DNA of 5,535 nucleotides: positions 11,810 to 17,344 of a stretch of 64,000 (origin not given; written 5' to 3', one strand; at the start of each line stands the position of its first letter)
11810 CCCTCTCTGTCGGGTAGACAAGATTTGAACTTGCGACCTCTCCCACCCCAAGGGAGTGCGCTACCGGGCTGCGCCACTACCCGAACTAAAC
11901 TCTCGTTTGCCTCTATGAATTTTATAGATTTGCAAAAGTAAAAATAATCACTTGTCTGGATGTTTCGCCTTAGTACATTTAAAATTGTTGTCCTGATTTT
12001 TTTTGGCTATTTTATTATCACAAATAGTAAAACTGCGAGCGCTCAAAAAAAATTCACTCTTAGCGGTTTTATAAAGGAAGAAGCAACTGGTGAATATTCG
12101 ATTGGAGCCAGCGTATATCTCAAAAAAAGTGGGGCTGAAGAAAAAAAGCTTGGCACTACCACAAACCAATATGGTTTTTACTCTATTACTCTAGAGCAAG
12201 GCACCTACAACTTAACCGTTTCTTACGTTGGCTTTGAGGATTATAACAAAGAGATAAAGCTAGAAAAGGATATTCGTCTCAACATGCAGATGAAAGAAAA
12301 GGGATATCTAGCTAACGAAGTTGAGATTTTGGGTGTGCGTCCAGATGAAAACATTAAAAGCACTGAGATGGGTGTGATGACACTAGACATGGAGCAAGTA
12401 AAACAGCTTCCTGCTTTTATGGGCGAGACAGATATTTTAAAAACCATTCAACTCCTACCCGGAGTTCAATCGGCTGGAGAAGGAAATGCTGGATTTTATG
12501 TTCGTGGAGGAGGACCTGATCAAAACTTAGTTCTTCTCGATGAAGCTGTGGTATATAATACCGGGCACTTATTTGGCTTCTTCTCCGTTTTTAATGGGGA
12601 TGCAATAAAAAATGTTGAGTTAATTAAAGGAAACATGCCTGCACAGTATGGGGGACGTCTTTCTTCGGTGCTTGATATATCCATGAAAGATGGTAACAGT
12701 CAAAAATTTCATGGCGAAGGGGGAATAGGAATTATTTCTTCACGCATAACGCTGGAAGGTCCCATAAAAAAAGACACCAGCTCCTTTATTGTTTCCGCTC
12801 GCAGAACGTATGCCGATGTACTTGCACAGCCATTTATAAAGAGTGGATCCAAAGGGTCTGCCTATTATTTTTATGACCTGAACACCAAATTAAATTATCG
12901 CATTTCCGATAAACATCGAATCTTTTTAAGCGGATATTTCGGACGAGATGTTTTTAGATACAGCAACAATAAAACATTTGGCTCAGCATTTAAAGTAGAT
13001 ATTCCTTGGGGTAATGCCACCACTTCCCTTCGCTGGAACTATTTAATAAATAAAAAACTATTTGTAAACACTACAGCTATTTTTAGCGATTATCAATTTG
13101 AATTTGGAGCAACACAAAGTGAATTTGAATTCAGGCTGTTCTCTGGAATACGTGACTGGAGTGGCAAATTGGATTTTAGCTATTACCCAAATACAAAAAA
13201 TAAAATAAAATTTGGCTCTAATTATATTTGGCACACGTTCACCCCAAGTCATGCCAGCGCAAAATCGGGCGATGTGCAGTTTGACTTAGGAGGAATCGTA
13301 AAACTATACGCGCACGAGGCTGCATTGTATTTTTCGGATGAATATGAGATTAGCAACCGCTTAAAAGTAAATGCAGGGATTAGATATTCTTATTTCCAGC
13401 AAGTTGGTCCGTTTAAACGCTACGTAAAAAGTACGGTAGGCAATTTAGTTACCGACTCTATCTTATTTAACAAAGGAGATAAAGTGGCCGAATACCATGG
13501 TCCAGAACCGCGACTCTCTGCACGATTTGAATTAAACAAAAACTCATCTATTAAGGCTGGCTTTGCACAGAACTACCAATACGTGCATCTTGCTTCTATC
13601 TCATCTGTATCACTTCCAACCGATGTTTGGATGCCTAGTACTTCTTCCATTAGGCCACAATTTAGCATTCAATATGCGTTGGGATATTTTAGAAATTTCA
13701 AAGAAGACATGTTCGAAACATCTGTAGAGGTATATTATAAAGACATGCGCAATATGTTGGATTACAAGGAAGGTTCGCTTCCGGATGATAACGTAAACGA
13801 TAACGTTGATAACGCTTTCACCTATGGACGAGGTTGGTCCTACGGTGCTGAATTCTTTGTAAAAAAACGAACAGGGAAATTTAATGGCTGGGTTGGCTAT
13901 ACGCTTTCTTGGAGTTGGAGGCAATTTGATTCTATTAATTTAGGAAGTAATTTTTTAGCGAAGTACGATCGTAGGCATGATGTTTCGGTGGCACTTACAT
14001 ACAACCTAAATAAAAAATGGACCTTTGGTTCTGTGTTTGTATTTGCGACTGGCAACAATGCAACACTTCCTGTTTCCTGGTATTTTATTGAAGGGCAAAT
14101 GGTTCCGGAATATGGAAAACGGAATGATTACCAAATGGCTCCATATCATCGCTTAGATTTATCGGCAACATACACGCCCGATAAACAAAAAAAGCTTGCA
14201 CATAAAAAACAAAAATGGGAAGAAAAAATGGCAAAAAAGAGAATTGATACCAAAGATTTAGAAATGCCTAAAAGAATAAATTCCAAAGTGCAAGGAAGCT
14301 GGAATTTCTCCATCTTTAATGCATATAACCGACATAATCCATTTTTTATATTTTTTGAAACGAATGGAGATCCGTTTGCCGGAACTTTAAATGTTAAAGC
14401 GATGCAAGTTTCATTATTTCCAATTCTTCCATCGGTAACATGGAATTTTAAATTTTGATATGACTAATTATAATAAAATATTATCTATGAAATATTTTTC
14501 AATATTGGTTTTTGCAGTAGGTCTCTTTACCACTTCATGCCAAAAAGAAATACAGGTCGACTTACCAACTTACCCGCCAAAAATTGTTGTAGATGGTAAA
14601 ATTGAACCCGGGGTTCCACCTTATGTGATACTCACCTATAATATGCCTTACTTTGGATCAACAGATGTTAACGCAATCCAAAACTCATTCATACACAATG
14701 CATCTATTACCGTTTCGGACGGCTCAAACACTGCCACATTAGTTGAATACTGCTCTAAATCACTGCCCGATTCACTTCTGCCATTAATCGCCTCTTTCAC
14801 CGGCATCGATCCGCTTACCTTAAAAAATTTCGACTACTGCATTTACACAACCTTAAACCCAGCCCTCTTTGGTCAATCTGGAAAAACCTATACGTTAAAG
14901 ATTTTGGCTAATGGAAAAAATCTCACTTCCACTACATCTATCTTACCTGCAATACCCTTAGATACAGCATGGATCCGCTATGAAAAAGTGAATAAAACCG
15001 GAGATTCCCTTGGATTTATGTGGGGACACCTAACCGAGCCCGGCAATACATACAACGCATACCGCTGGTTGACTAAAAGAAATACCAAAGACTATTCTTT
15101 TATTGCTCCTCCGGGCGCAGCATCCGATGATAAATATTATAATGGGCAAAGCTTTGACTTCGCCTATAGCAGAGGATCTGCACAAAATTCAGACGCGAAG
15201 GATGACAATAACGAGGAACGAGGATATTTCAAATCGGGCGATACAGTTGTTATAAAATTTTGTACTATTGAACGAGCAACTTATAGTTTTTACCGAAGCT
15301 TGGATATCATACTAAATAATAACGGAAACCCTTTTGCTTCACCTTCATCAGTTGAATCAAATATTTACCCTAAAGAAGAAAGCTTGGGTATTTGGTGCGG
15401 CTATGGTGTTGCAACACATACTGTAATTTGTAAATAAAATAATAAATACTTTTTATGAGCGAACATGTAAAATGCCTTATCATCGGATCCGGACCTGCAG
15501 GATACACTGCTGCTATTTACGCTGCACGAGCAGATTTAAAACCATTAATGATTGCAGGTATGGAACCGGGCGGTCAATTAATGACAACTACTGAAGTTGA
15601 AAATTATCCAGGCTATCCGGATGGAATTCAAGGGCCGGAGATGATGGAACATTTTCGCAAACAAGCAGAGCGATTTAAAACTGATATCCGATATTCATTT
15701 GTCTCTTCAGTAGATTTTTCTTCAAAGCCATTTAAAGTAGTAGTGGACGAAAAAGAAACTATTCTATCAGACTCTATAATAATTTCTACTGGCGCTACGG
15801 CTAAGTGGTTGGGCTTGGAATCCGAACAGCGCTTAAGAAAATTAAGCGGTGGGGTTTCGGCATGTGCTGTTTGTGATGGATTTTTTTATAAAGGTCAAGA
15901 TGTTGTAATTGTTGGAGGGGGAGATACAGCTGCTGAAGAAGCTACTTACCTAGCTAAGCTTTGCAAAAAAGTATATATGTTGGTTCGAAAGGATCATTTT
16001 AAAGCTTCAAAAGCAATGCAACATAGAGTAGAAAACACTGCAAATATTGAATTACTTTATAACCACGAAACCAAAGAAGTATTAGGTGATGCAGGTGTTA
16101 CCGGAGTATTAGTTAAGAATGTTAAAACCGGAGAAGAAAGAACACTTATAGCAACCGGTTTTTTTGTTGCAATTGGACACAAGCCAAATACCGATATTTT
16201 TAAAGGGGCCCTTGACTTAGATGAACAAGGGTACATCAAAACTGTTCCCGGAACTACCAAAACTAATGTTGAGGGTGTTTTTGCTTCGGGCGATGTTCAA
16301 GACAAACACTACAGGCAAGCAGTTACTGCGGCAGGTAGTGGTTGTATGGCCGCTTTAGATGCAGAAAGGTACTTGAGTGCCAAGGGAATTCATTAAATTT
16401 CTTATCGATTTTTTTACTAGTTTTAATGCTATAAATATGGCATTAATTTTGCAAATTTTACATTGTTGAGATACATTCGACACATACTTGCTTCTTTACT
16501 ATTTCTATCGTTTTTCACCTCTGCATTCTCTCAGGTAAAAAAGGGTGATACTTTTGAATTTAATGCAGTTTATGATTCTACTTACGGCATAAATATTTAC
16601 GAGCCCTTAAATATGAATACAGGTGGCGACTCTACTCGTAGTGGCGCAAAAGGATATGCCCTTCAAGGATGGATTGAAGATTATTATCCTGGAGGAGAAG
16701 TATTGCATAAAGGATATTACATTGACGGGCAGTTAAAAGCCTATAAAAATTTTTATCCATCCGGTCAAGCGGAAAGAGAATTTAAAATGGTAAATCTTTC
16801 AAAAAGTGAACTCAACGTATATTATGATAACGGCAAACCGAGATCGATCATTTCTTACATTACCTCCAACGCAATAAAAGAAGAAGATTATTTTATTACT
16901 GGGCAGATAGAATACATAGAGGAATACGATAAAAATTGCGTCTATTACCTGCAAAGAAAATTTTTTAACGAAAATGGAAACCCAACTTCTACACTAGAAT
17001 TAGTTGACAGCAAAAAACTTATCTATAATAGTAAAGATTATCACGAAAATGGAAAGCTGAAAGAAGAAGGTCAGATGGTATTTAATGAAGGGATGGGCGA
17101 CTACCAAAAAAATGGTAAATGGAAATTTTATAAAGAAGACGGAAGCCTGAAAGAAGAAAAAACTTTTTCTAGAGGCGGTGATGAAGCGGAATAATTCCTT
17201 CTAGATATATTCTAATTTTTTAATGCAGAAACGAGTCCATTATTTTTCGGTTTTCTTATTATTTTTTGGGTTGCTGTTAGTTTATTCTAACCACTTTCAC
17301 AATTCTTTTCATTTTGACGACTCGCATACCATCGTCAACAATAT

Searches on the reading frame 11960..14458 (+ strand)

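Call 32: search_protein_families(library=pfam, proteins=[window:11960-14458:+], max_evalue=0.001)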
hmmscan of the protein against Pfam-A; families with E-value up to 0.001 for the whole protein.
window:11960-14458:+ (832 aa): 6 families
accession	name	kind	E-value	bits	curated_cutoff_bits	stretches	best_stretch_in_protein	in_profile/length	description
PF00593.30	TonB_dep_Rec_b-barrel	-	1.5e-17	65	27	1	298-743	17-426/436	TonB dependent receptor-like, beta-barrel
PF13715.12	CarbopepD_reg_2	-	5.5e-15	55.6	32.2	1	34-121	1-86/88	CarboxypepD_reg-like domain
PF13620.12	CarboxypepD_reg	-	3.6e-11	43.7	32.3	1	33-111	1-81/82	Carboxypeptidase regulatory-like domain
PF07715.20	Plug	-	3.9e-10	40.6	23.9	1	147-233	17-102/107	TonB-dependent Receptor Plug Domain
PF25183.1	OMP_b-brl_4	-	2.8e-08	33.1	30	1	449-545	363-468/838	Outer membrane beta barrel domain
PF08308.17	PEGA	-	4e-05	23.9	20.8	1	75-112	28-66/71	PEGA domain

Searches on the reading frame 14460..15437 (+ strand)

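Call 32: search_protein_families(library=pfam, proteins=[window:14460-15437:+], max_evalue=0.001)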
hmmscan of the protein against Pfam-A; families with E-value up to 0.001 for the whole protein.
window:14460-15437:+ (325 aa): 1 family
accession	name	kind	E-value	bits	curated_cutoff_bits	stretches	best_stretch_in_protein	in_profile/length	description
PF14054.11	DUF4249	-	1.4e-22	81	28.5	1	29-320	2-268/269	Domain of unknown function (DUF4249)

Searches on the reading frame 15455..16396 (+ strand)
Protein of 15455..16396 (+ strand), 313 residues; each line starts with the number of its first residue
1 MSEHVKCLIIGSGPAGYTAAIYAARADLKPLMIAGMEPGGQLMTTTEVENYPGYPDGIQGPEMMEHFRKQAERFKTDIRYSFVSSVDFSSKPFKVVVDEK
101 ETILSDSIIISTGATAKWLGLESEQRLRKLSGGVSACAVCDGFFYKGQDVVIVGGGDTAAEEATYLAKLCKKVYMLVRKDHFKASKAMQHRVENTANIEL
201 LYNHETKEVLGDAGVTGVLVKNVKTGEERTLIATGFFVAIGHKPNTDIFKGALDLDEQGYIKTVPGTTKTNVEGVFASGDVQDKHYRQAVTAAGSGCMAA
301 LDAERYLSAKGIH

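Call 32: search_protein_families(library=pfam, proteins=[window:15455-16396:+], max_evalue=0.001)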
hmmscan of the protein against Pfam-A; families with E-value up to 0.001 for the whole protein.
window:15455-16396:+ (313 aa): 9 families
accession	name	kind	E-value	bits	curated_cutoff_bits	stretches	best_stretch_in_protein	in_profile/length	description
PF07992.20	Pyr_redox_2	-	1.1e-48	166.5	26.1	1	6-296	2-291/291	Pyridine nucleotide-disulphide oxidoreductase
PF13738.12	Pyr_redox_3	-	5.4e-24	85.4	30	1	57-279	77-305/305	Pyridine nucleotide-disulphide oxidoreductase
PF00070.33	Pyr_redox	-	4.8e-15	56.3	22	1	150-221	2-80/82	Pyridine nucleotide-disulphide oxidoreductase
PF01134.28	GIDA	-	7.1e-09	35.6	22.1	0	7-34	2-29/391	Glucose inhibited division protein A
PF00890.30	FAD_binding_2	-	3.5e-06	26.9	20.4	0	8-41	3-37/414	FAD binding domain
PF12831.13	FAD_oxidored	-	5.6e-06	26.3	27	0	8-41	3-37/416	FAD dependent oxidoreductase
PF01946.23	Thi4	-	0.00048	19.9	26.2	0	7-34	20-48/235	Thi4 family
PF13241.12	NAD_binding_7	-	0.00053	21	22.1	0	146-185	6-41/104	Putative NAD(P)-binding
PF03486.20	HI0933_like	-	0.00063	19.7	50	0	6-37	2-33/244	HI0933-like protein Rossmann domain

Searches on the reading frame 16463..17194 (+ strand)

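Call 32: search_protein_families(library=pfam, proteins=[window:16463-17194:+], max_evalue=0.001)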
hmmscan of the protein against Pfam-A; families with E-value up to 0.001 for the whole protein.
window:16463-17194:+ (243 aa): 1 family
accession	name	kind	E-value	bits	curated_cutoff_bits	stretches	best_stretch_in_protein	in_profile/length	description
PF07661.19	MORN_2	-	7.1e-12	44.6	29.6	0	216-235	1-20/22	MORN repeat variant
